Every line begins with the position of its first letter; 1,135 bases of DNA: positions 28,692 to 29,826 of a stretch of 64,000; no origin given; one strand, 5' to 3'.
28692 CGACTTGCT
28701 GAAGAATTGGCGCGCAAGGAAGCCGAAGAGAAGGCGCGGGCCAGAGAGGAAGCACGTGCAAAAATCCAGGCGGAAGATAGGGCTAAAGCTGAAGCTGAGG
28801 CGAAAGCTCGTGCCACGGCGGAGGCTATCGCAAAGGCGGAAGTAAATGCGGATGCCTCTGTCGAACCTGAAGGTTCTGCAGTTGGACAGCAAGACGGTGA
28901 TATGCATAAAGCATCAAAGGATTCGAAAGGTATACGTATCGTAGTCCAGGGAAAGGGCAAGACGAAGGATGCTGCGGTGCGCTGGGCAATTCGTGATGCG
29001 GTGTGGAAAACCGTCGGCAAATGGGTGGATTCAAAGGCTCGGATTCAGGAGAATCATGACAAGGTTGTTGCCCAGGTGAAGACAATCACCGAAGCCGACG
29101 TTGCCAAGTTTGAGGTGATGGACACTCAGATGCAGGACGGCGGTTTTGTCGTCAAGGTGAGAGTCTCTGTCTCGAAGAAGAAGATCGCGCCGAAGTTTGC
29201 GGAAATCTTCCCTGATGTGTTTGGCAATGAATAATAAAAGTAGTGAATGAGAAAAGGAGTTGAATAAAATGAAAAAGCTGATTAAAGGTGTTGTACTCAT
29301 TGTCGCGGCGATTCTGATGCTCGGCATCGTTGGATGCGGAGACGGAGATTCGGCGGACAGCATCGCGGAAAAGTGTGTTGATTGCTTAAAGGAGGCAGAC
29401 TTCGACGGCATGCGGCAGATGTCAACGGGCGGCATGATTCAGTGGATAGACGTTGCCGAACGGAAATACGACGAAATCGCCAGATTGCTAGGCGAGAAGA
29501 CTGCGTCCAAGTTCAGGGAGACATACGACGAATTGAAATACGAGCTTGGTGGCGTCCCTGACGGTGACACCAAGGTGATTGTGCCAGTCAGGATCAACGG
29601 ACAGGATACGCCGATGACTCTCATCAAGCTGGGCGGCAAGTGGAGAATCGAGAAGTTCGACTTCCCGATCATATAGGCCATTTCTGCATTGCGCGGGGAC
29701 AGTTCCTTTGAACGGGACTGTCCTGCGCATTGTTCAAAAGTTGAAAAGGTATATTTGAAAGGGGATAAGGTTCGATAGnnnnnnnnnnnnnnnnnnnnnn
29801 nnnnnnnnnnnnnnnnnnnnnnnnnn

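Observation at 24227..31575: Candidate novel multi-gene system: ZnR-L12CTDx3-FGE protein, four small proteins, CxxCxGxG-array membrane protein, lipoprotein, ZnR-TerB-AAA+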

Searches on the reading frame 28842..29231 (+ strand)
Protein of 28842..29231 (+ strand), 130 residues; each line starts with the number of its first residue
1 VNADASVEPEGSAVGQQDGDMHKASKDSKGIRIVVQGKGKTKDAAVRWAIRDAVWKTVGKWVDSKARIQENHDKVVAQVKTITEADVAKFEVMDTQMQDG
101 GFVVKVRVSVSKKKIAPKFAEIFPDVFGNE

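Call 56: predict_structure(alignment_id=A2)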
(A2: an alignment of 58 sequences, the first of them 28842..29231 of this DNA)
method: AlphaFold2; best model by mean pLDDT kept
length: 130 residues; sequences in the alignment: 58
mean_pLDDT: 78.0   pTM: 0.64
mean pLDDT of the five models: 78.0, 76.7, 76.4, 75.2, 73.4
residues with pLDDT >= 90: 47; 70-90: 51; 50-70: 3; < 50: 29
segments of 3 or more residues with pLDDT < 50: 1-28
pLDDT, mean of each block of 10 residues (from residue 1): 42 38 47 91 92 90 87 91 86 91 92 87 79
secondary structure, 60 per line:
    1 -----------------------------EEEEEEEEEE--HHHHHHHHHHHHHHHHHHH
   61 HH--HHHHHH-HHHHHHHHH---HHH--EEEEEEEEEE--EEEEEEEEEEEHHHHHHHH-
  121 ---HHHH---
elements in order: E30-39 H42-62 H65-70 H72-80 E89-98 E101-111 H112-119 H124-127

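Call 58: fold_search(model_id=the predicted structure, library=pdb)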
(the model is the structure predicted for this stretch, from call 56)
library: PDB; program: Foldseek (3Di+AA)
matches with E <= 10: 1576; with E <= 0.001: 0
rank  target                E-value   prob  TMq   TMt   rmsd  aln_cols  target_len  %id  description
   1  4kzs                  2.8e-03  1.00  0.38  0.23   6.7        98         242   16  Crystal structure of the secreted protein HP1454 from the human pathogen Helicobacter pylori (released 2014-06-04)
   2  9hmf_A                4.1e-02  0.91  0.35  0.42  11.6       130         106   14  Periplasmic scaffold of the Campylobacter jejuni flagellar motor (alpha carbon trace) (released 2024-12-25)
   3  3w1e                  1.0e-01  0.85  0.34  0.14   6.7        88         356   19  Structure of FlgT, a flagellar basal body component protein (released 2013-04-03)
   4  6juy_A                1.2e-01  0.60  0.26  0.06  10.0       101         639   14  Crystal Structure of ArgZ, apo structure, an Arginine Dihydrolase from the Ornithine-Ammonia Cycle in Cyanobacteria (released 2020-01-15)
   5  3ueb_F                1.3e-01  0.13  0.17  0.21  10.5       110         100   12  Crystal structure of TON_0450 from Thermococcus onnurineus NA1 (released 2012-10-10)
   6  9go3_A                1.4e-01  0.13  0.17  0.12  11.3       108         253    7  Sub-open structure of the mechanosensitive channel YbiO (released 2025-02-05)
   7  6wi5_A                1.8e-01  0.47  0.26  0.34   9.7        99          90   13  De novo designed protein Foldit4 (released 2020-04-22)
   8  8gym_QA               2.6e-01  0.18  0.20  0.08  12.3        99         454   14  Cryo-EM structure of Tetrahymena thermophila respiratory mega-complex MC IV2+(I+III2+II)2 (released 2023-06-14)
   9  6juy_B                2.9e-01  0.35  0.25  0.06  11.2       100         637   13  Crystal Structure of ArgZ, apo structure, an Arginine Dihydrolase from the Ornithine-Ammonia Cycle in Cyanobacteria (released 2020-01-15)
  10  4djb_B                3.1e-01  0.14  0.21  0.23  12.3       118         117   14  A Structural Basis for the Assembly and Functions of a Viral Polymer that Inactivates Multiple Tumor Suppressors (released 2012-10-31)
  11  6lrh_A                3.3e-01  0.28  0.25  0.06  11.2       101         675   10  Crystal Structure of the Binary Complex of AgrE C264A mutant with L-arginine (released 2020-04-01)
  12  3ueb_B                3.8e-01  0.11  0.19  0.23  11.5       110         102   13  Crystal structure of TON_0450 from Thermococcus onnurineus NA1 (released 2012-10-10)
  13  1sgv_B                4.2e-01  0.16  0.26  0.13  15.3       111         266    5  STRUCTURE OF TRNA PSI55 PSEUDOURIDINE SYNTHASE (TRUB) (released 2004-03-02)
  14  3ueb_C                4.2e-01  0.13  0.21  0.24  10.1       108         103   11  Crystal structure of TON_0450 from Thermococcus onnurineus NA1 (released 2012-10-10)
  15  1dqa_A                4.2e-01  0.06  0.16  0.08  14.1       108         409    9  COMPLEX OF THE CATALYTIC PORTION OF HUMAN HMG-COA REDUCTASE WITH HMG, COA, AND NADP+ (released 2000-03-08)
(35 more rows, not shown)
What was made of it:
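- Closest known: LPP20 / FlgT / FlgP / HP1454 periplasmic scaffold proteins. Same: The fold of the F C-terminal domain (Foldseek top hits, call 58).
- Top Foldseek hits are HP1454 (E 2.8e-3), the Campylobacter motor scaffold, FlgT and Lpp20 (calls 56, 58).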

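Call 59: find_related_loci(query=A2, collection=genome_contigs, flank=10000)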
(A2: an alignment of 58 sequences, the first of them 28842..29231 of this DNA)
Query A2 (130 aa) in genome_contigs; peptide patterns used: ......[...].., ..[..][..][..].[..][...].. (x = any residue, [..] = any of these).
30 stretches matched a pattern; 1 encode a relative of the query (tblastn E <= 1e-3); 1 distinct loci.
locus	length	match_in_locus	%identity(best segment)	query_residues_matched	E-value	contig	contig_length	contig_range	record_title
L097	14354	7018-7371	75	10-127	5e-49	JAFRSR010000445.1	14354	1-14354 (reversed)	MAG: Kiritimatiellae bacterium isolate RGIG2765 Goat_Omasum-5__c718407, whole genome shotgun sequence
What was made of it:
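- The F family is found in only one of 185,579 species-representative genomes (call 59), so statistics are thin. It occurs in one of 185,579 species genomes (call 59).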

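Call 61: find_related_loci(query=A2, collection=viral_contigs, flank=10000)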
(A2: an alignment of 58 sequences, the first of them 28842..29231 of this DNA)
Query A2 (130 aa) in viral_contigs; peptide patterns used: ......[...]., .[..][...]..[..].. (x = any residue, [..] = any of these).
44 stretches matched a pattern, but none encodes a relative of the query by tblastn (E <= 1e-3).

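Call 63: find_related_loci(query=A2, collection=metagenome_contigs, flank=10000)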
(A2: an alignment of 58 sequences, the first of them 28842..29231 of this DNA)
Query A2 (130 aa) in metagenome_contigs; peptide patterns used: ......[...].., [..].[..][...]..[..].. (x = any residue, [..] = any of these).
93 stretches matched a pattern; 20 encode a relative of the query (tblastn E <= 1e-3); 20 distinct loci.
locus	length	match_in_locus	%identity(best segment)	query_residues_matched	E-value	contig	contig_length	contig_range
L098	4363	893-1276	88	3-130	3e-63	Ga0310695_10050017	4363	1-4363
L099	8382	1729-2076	92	15-130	5e-62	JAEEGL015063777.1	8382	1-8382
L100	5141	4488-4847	77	10-129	7e-59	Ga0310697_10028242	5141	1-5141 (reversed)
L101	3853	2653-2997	75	15-129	2e-54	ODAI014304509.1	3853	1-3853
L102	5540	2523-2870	84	15-130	8e-54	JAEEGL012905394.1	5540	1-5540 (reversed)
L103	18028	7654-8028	66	6-130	2e-43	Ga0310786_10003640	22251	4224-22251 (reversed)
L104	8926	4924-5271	61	15-130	9e-43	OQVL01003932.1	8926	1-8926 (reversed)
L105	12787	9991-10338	61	15-130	7e-43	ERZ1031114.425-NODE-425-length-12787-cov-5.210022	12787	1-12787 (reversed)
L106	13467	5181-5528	61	15-130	7e-43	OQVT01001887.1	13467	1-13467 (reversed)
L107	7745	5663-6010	61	15-130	1e-42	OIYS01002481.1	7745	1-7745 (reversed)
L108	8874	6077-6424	61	15-130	7e-43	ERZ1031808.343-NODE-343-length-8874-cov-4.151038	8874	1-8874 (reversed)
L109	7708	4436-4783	60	15-130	2e-41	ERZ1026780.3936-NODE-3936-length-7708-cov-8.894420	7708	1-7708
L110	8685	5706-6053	60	15-130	2e-41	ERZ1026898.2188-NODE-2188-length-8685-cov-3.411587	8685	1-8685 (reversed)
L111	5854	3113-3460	62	15-130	4e-40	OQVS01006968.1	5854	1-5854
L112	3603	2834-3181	62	15-130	1e-39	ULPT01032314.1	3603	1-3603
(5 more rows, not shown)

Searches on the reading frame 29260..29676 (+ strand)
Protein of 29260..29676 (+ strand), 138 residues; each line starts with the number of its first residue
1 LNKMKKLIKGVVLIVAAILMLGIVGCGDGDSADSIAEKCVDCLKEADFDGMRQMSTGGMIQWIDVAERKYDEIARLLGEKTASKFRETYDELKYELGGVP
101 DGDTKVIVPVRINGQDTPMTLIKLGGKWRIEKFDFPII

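Call 5: search_protein_families(library=pfam, proteins=[window:29260-29676:+], max_evalue=0.1)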
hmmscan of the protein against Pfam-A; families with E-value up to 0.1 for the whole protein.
window:29260-29676:+ (138 aa): 0 families

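Call 6: search_protein_families(library=padloc, proteins=[window:29260-29676:+], max_evalue=0.1)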
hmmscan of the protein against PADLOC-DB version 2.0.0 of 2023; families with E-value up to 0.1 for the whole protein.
window:29260-29676:+ (138 aa): 0 families

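Call 39: search_protein_families(library=ncbifam, proteins=[window:29260-29676:+], max_evalue=0.1)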
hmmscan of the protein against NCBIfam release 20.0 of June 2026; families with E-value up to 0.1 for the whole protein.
window:29260-29676:+ (138 aa): 1 family
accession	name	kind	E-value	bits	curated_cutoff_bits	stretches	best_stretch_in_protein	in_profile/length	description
NF053527.1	lipo_Cory_WKLS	subfamily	0.088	12.7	105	0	12-33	2-23/166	WKL family lipoprotein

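Call 40: search_protein_families(library=phrogs, proteins=[window:29260-29676:+], max_evalue=0.01)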
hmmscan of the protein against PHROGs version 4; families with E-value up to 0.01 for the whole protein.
window:29260-29676:+ (138 aa): 0 families

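Call 62: find_related_loci(query=window:29260-29676:+, collection=viral_contigs, flank=10000)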
Query window:29260-29676:+ (138 aa) in viral_contigs; peptide patterns used: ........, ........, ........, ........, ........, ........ (x = any residue, [..] = any of these).
18 stretches matched a pattern, but none encodes a relative of the query by tblastn (E <= 1e-3).
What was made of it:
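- No relative of the F C-terminus or of G is found in 2.9 million viral contigs (calls 61, 62).
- Tried and rejected: IMG/VR scans with the F C-terminus profile and with G found nothing (calls 61, 62).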

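Call 100: search_solved_structures(query=window:29260-29676:+, max_evalue=5)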
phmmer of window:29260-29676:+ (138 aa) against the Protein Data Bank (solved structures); distinct sequences matched with E-value up to 5: 7.
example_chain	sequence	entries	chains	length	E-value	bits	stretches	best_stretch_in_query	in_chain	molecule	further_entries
9lhh_A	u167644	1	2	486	0.75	12.7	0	56-93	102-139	Beta-galactosidase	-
9lhg_A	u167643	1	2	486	0.97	12.4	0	56-93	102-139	Beta-galactosidase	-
9lhi_A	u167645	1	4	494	1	12.3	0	56-93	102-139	Beta-galactosidase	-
6c75_A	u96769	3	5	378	1.1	12.2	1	64-100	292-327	Alcohol dehydrogenase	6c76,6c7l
5jp0_A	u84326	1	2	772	1.2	12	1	94-137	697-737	Beta-glucosidase BoGH3B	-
7c77_B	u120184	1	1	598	1.3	11.9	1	82-128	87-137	Protein unc-93 homolog B1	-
7c76_B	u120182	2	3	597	1.4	11.9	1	82-128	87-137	Protein unc-93 homolog B1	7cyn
